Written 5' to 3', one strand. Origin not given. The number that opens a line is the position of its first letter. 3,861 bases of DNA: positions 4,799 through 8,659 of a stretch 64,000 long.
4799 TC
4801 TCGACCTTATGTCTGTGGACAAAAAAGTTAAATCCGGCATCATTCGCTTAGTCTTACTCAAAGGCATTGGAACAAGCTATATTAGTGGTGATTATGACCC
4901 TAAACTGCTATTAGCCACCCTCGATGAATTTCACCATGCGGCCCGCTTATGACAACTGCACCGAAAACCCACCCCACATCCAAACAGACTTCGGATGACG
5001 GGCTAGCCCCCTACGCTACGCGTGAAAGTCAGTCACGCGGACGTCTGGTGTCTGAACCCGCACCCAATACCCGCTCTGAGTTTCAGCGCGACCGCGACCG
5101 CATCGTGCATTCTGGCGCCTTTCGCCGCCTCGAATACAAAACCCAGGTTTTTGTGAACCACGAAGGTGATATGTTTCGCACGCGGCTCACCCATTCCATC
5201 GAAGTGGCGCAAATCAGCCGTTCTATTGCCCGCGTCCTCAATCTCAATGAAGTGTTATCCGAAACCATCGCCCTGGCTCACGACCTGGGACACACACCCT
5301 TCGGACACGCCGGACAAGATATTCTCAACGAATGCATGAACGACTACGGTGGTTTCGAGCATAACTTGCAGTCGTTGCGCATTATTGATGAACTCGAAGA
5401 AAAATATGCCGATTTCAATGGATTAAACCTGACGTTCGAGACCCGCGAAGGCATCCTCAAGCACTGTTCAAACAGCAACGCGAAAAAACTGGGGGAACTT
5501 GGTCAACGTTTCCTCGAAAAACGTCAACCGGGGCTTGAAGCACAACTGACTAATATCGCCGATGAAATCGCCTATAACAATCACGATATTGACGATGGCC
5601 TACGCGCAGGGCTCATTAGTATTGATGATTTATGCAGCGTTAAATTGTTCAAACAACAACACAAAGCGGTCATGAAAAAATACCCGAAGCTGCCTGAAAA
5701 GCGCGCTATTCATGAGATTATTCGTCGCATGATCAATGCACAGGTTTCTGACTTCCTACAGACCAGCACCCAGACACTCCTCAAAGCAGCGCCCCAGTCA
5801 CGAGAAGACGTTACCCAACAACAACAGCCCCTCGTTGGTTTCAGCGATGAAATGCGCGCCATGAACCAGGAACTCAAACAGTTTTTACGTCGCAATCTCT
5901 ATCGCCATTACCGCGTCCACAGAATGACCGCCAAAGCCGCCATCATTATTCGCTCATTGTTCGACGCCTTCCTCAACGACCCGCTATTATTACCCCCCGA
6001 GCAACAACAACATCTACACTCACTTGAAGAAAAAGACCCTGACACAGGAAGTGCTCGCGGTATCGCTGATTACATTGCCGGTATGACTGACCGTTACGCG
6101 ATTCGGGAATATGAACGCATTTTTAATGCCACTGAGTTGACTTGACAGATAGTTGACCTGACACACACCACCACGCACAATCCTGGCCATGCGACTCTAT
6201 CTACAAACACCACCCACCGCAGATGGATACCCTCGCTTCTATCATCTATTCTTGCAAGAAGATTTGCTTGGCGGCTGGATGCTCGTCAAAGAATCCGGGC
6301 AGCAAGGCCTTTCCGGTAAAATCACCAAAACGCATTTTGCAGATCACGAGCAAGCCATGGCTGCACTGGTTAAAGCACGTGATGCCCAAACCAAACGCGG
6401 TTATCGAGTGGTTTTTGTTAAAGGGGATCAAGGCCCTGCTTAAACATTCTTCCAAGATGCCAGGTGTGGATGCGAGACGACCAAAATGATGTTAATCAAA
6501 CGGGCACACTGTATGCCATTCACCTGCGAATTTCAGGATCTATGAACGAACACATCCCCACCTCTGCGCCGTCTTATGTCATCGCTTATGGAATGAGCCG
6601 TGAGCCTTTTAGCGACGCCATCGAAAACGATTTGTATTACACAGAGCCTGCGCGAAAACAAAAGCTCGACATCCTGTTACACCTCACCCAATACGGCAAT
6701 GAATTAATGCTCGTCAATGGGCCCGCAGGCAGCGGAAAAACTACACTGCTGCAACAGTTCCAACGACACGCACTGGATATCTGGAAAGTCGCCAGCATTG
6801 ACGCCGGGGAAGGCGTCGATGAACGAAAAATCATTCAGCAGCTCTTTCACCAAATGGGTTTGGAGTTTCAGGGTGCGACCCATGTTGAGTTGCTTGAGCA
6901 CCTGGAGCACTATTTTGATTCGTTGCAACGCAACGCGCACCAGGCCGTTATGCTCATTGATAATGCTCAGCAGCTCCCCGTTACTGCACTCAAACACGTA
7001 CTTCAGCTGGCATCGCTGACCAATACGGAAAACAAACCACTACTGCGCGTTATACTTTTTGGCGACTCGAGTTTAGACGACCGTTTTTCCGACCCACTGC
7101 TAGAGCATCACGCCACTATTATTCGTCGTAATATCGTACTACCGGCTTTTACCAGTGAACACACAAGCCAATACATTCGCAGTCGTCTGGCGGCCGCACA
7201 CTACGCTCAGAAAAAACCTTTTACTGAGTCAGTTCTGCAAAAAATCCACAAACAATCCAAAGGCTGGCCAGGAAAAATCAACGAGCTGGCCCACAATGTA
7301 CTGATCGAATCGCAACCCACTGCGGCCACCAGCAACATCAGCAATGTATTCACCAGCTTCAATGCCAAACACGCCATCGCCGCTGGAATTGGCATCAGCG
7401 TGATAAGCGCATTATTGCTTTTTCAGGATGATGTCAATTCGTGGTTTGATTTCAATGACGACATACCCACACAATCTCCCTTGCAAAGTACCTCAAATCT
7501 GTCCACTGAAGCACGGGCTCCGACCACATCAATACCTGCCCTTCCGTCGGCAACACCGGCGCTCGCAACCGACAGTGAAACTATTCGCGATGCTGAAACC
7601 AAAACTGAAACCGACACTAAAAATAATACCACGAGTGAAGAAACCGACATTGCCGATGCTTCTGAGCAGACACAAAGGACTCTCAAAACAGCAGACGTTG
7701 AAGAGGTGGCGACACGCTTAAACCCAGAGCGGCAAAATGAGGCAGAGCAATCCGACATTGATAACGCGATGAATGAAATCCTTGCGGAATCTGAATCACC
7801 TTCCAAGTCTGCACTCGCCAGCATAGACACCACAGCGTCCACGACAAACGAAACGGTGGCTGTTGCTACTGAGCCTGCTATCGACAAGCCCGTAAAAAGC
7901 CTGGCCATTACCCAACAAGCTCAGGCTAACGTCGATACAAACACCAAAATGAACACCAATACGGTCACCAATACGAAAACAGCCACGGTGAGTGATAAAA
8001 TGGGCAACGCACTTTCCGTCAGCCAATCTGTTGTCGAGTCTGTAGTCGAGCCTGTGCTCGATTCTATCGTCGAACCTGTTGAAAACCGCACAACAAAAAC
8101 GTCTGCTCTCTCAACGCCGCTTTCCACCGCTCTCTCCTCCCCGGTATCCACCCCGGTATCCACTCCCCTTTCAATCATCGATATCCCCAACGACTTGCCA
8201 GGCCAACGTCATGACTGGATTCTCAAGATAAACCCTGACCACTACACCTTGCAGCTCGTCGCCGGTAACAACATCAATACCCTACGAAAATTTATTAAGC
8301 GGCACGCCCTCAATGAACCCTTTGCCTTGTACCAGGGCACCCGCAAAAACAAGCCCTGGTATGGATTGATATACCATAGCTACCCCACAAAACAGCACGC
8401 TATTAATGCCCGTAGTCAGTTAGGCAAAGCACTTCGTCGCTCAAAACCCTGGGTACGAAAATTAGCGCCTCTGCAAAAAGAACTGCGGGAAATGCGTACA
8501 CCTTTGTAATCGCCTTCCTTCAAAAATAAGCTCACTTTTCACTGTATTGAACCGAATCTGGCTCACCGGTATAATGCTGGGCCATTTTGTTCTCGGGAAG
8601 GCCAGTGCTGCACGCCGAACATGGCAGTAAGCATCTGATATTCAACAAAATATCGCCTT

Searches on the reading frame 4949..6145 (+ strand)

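Call 7: search_protein_families(library=pfam, proteins=[window:4949-6145:+], max_evalue=0.00001)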
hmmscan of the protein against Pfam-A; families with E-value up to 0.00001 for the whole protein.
window:4949-6145:+ (398 aa): 2 families
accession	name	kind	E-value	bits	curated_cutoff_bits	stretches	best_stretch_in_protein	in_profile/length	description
PF13286.11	HD_assoc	-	1.7e-28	99.4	22.2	1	296-390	1-91/91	Phosphohydrolase-associated domain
PF01966.28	HD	-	2.6e-14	53.9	22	1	79-208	1-114/116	HD domain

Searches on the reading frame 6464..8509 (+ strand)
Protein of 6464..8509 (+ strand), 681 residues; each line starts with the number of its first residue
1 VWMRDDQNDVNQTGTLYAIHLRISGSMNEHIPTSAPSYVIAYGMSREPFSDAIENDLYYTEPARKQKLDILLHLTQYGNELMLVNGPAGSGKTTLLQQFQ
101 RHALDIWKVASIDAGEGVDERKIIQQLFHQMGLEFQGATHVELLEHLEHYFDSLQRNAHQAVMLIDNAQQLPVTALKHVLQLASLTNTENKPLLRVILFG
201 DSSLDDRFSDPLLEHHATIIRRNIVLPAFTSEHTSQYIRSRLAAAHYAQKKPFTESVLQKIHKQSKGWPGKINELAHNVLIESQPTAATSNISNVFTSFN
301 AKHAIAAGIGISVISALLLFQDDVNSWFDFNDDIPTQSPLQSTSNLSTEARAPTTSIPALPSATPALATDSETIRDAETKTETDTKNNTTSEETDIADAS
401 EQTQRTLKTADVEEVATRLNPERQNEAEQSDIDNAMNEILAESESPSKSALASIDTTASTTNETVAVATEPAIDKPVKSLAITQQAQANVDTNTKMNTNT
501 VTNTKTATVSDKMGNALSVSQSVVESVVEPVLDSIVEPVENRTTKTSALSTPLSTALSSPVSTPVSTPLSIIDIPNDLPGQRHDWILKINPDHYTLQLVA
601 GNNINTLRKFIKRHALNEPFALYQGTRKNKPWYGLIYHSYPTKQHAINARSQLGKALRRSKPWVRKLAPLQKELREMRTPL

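Call 7: search_protein_families(library=pfam, proteins=[window:6464-8509:+], max_evalue=0.00001)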
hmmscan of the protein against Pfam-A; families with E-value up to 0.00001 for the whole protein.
window:6464-8509:+ (681 aa): 6 families
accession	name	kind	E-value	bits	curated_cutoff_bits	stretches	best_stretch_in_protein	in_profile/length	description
PF13401.12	AAA_22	-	1.2e-16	61.6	27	1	78-208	4-130/130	AAA domain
PF13191.12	AAA_16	-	7.3e-09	36.8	32.6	1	66-194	7-165/167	AAA ATPase domain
PF05036.18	SPOR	-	2.4e-08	34.6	21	1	591-666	2-76/76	SPOR domain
PF01637.24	ATPase_2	-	3e-06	27.7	33.2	1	64-172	4-123/225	ATPase domain predominantly from Archaea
PF13604.12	AAA_30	-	4.5e-06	27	27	0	70-201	9-124/191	AAA domain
PF13245.12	AAA_19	-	9.7e-06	26.2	25.1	0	78-202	10-126/134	AAA domain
